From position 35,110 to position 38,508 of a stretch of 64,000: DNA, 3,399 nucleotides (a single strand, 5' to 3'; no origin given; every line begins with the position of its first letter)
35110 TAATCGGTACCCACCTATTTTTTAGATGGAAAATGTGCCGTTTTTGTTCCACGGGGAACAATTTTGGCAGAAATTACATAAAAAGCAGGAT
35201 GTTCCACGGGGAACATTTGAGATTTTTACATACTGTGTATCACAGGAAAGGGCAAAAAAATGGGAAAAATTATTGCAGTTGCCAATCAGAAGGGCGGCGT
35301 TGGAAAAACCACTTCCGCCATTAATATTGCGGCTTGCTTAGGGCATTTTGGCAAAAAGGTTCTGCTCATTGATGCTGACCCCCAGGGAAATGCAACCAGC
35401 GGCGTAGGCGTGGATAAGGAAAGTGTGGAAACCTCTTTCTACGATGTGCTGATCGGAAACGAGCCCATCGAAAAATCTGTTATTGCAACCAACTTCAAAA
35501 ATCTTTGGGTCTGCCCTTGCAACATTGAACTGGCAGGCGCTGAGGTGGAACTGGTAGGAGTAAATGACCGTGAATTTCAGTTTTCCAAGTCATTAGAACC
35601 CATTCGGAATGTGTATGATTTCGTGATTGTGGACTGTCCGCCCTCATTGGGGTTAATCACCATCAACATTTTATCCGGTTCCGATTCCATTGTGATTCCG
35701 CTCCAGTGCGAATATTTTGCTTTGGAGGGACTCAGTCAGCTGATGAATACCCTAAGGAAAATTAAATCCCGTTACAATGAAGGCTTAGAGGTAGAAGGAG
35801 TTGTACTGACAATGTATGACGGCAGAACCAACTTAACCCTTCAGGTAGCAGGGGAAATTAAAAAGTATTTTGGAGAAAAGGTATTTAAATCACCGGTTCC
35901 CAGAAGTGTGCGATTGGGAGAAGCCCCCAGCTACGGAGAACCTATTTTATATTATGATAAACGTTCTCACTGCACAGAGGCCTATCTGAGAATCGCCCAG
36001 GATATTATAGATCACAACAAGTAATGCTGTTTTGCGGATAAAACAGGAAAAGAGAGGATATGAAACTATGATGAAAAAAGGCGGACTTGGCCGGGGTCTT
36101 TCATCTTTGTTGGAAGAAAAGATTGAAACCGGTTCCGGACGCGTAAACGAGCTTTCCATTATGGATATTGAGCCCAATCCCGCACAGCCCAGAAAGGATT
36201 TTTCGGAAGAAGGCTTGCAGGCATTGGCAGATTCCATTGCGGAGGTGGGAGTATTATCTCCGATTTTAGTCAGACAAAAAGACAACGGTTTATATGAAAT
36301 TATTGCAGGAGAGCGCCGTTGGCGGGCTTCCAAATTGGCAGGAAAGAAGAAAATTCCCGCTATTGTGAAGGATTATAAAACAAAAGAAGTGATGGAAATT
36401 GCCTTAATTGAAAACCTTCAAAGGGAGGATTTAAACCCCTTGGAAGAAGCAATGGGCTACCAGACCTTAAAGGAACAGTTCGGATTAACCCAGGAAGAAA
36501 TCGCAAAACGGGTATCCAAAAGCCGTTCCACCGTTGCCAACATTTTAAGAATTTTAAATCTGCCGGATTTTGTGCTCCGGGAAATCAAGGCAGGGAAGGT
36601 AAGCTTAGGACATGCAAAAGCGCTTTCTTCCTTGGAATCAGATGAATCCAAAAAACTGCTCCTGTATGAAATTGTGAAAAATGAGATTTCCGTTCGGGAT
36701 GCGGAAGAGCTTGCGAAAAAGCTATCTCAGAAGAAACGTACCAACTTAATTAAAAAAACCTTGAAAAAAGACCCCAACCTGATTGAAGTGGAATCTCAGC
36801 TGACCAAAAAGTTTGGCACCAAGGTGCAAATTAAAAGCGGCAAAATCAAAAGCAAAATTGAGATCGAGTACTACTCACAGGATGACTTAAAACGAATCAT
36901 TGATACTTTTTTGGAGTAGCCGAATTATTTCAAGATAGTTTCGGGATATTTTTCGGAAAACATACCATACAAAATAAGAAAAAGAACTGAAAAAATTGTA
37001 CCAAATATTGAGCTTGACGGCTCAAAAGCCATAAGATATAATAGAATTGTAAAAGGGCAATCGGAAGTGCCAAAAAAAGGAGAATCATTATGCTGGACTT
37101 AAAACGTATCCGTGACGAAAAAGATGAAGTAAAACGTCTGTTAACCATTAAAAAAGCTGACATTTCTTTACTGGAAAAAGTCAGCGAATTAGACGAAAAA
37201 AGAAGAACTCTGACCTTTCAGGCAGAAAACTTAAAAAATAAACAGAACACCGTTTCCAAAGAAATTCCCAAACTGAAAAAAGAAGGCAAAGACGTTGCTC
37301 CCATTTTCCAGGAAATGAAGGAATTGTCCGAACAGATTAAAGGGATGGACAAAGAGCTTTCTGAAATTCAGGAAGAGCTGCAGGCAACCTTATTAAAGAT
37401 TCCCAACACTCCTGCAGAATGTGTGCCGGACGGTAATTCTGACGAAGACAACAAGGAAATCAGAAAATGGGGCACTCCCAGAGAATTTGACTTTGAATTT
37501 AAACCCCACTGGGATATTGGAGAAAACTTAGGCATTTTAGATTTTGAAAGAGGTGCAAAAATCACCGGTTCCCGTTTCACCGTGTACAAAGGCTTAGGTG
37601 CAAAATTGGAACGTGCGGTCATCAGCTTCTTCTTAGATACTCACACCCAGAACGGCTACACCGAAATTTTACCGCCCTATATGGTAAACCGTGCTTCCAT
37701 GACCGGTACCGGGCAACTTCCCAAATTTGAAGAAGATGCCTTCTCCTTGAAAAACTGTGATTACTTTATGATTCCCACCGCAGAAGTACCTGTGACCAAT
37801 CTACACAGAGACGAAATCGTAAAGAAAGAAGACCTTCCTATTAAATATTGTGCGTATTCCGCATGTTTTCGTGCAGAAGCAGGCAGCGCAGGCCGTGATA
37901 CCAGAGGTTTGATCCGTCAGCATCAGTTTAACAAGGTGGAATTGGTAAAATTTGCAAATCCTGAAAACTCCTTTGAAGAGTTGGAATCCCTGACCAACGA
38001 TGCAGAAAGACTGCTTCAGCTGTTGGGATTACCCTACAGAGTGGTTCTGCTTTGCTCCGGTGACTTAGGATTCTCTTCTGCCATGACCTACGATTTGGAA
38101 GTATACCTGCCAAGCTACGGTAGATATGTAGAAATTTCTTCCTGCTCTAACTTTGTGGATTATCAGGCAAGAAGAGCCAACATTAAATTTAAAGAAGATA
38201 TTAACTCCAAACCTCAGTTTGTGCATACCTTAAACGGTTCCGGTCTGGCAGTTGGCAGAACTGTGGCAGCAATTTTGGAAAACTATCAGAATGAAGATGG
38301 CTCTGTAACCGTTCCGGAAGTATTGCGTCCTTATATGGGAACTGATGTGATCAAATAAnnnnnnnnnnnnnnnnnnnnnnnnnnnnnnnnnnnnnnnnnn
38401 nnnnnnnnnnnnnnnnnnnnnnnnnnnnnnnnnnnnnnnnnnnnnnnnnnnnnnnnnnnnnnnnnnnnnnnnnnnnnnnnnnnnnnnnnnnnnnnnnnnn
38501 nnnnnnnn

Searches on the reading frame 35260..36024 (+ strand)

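Call 7: search_protein_families(library=pfam, proteins=[window:35260-36024:+])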
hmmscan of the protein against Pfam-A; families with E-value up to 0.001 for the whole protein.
window:35260-36024:+ (254 aa): 9 families
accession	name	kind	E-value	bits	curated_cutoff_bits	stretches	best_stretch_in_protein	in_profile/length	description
PF13614.12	AAA_31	-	1.5e-67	227.4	27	1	3-178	2-177/177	AAA domain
PF01656.29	CbiA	-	8.4e-30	103.7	25.4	1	5-229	1-125/125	CobQ/CobB/MinD/ParA nucleotide binding domain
PF10609.15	ParA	-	2.2e-11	44.1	27.1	1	3-56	4-58/246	NUBPL iron-transfer P-loop NTPase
PF09140.17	MipZ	-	5.2e-11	42.8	20.7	1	4-41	2-39/262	ATPase MipZ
PF00142.24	Fer4_NifH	-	1.3e-08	35.1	25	1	10-253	7-248/271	4Fe-4S iron sulfur cluster binding proteins, NifH/frxC family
PF02374.21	ArsA_ATPase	-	1.3e-06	28.3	24.3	1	10-46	8-44/305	Anion-transporting ATPase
PF06564.18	CBP_BcsQ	-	2.1e-05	24.6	21.3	1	3-144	2-141/234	Cellulose biosynthesis protein BcsQ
PF07015.17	VirC1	-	0.0008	19.3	24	0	3-41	2-40/231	VirC1 protein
PF00448.28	SRP54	-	0.00092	19.3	22.7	0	13-41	11-39/196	SRP54-type protein, GTPase domain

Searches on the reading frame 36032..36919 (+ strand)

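Call 7: search_protein_families(library=pfam, proteins=[window:36032-36919:+])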
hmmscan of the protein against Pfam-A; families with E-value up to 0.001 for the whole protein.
window:36032-36919:+ (295 aa): 4 families
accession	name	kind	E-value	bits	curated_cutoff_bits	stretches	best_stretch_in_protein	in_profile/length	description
PF17762.8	HTH_ParB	-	4.8e-35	120.2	22.6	1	132-232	1-101/102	ParB HTH domain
PF02195.25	ParB_N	-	3.8e-34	117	26.3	1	38-130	3-95/95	ParB N-terminal domain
PF23552.2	ParB_C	-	4.2e-08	32.9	23.8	1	246-292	1-48/50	ParB dimerisation domain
PF01381.28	HTH_3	-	4.1e-05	24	23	1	147-173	5-31/55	Helix-turn-helix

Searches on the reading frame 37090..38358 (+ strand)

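Call 7: search_protein_families(library=pfam, proteins=[window:37090-38358:+])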
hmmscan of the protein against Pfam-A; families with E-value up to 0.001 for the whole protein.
window:37090-38358:+ (422 aa): 2 families
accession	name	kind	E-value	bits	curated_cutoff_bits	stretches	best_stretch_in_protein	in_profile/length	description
PF00587.30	tRNA-synt_2b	-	7e-44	150.5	29.3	1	223-399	9-179/179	tRNA synthetase class II core domain (G, H, P, S and T)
PF02403.27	Seryl_tRNA_N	-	1.4e-28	99.7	28.2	1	1-108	1-108/108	Seryl-tRNA synthetase N-terminal domain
